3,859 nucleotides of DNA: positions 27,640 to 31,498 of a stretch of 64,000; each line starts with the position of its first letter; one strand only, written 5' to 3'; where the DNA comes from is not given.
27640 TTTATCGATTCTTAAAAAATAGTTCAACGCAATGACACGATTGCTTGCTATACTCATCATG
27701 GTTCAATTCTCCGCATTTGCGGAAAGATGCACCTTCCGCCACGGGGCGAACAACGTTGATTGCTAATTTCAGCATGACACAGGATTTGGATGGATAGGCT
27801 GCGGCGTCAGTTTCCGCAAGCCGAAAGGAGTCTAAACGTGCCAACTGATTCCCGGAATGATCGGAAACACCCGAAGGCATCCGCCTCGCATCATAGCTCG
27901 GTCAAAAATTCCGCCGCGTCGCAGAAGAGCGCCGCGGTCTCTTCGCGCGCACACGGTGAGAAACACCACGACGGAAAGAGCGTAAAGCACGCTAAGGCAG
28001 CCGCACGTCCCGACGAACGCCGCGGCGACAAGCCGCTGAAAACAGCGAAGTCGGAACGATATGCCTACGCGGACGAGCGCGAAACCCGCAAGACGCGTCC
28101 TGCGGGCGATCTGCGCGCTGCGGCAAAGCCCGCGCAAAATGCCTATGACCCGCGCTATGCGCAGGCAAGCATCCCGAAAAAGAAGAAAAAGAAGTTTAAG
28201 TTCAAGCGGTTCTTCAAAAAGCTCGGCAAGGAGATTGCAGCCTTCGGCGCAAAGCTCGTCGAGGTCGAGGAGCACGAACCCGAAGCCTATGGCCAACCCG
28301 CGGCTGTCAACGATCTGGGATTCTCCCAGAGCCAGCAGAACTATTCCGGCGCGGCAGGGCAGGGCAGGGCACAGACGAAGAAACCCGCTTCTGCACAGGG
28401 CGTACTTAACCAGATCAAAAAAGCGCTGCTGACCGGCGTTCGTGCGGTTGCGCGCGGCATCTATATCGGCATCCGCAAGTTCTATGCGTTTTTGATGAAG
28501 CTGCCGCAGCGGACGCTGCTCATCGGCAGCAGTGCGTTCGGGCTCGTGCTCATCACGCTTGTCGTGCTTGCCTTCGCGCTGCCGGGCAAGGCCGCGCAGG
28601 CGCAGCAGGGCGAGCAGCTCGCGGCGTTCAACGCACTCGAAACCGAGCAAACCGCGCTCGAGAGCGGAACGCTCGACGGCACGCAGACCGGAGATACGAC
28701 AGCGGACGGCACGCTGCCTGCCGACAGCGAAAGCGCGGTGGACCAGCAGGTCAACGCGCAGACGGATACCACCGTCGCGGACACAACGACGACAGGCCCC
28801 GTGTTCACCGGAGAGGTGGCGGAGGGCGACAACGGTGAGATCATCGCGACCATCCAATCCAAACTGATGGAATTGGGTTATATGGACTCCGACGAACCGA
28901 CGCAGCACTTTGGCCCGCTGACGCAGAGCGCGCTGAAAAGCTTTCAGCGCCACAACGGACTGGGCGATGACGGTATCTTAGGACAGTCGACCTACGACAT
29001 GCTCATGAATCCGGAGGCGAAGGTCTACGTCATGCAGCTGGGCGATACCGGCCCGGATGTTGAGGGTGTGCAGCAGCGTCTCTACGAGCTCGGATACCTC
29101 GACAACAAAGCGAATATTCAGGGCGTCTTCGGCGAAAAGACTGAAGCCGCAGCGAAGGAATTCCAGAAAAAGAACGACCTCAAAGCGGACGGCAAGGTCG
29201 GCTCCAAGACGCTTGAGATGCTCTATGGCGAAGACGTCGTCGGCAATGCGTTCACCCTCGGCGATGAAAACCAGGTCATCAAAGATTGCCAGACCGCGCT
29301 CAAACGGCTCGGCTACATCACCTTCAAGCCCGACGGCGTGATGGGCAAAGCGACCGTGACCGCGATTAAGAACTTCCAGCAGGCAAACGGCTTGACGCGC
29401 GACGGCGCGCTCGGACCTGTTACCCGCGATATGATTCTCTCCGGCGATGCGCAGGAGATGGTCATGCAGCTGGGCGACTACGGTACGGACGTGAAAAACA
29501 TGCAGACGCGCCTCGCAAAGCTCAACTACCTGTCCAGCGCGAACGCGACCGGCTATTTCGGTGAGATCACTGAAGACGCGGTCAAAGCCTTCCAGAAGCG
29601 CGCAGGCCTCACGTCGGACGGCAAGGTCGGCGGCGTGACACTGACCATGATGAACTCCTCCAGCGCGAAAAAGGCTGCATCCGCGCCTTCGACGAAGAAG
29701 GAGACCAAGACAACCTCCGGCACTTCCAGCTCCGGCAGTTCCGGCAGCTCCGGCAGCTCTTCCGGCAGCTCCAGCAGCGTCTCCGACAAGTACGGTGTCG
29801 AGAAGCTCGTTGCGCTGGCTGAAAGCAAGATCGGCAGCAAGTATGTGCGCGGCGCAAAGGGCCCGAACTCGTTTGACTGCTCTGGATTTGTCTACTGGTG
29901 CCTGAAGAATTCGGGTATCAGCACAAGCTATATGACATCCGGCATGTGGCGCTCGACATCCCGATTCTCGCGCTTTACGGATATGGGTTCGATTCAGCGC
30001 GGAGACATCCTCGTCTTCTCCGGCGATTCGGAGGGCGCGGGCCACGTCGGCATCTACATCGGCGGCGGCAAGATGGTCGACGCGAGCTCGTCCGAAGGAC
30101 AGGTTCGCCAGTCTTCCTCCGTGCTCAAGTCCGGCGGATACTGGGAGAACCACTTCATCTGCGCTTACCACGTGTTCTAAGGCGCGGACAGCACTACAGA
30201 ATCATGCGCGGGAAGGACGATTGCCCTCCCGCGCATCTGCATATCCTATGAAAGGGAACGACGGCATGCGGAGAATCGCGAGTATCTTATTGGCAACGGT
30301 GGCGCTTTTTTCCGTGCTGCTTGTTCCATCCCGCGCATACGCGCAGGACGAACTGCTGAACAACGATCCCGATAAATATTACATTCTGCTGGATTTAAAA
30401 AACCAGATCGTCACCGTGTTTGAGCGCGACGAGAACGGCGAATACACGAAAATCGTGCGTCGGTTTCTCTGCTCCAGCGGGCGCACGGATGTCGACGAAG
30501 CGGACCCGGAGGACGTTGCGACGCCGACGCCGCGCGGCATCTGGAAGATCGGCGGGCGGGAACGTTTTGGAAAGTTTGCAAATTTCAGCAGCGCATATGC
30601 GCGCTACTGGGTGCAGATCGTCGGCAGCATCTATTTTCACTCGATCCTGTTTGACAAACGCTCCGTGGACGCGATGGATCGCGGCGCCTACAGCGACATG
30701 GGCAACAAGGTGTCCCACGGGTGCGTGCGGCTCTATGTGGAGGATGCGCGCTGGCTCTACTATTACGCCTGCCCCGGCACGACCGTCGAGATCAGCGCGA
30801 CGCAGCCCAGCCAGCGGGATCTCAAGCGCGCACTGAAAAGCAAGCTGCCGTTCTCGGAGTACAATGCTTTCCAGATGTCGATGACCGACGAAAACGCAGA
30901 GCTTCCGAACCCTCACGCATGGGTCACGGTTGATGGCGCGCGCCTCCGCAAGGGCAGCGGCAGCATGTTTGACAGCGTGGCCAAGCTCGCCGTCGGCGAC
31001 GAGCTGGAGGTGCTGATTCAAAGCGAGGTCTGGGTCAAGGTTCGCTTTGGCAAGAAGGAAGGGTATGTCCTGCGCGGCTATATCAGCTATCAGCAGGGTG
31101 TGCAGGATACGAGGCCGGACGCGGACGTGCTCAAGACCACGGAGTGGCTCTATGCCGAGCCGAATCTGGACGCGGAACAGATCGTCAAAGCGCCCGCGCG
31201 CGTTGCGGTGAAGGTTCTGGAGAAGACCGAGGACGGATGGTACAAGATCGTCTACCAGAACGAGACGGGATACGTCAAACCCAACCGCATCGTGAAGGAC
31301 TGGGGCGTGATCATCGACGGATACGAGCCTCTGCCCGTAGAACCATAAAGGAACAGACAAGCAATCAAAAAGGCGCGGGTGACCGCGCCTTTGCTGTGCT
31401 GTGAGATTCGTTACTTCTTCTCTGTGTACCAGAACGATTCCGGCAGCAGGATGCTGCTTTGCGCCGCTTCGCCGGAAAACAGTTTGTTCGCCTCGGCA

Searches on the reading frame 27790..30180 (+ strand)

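Call 33: search_protein_families(library=pfam, proteins=[window:27790-30180:+], max_evalue=0.001)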
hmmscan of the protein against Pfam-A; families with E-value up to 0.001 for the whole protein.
window:27790-30180:+ (796 aa): 7 families
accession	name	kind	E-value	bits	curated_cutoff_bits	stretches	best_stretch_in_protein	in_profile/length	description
PF01471.23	PG_binding_1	-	2.4e-68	226.6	23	4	565-621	2-57/57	Putative peptidoglycan binding domain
PF00877.26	NLPC_P60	-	1.4e-17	64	23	1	682-792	1-103/105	NlpC/P60 family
PF08823.16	PG_binding_2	-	8.9e-14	51.9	21.1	0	495-533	16-54/74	Putative peptidoglycan binding domain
PF05382.19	Amidase_5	-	1.9e-07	31.5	21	1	689-766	23-107/142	Bacteriophage peptidoglycan hydrolase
PF05257.22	CHAP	-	1.5e-06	29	26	1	696-755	10-65/81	CHAP domain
PF09374.15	PG_binding_3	-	2e-06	28.3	24.6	0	461-480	14-38/76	Predicted Peptidoglycan domain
PF15337.11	Vasculin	-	0.0008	20.6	27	0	587-654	27-94/97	Vascular protein family Vasculin-like 1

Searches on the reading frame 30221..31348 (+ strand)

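Call 33: search_protein_families(library=pfam, proteins=[window:30221-31348:+], max_evalue=0.001)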
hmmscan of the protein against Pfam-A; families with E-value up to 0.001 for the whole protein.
window:30221-31348:+ (375 aa): 5 families
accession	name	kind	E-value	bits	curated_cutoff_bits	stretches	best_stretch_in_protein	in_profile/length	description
PF08239.17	SH3_3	-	4.3e-19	68.9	27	2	310-352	5-48/54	Bacterial SH3 domain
PF03734.19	YkuD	-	4.7e-16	60.1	23.4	1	52-191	1-146/146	L,D-transpeptidase catalytic domain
PF06347.19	SH3_4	-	3.1e-05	24.1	24.1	0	310-354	7-51/56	Bacterial SH3 domain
PF00018.34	SH3_1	-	7.9e-05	22.6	22.9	0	330-352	22-46/48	SH3 domain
PF18348.7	SH3_16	-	0.00097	19.3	25.8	0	310-352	1-41/49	Bacterial dipeptidyl-peptidase Sh3 domain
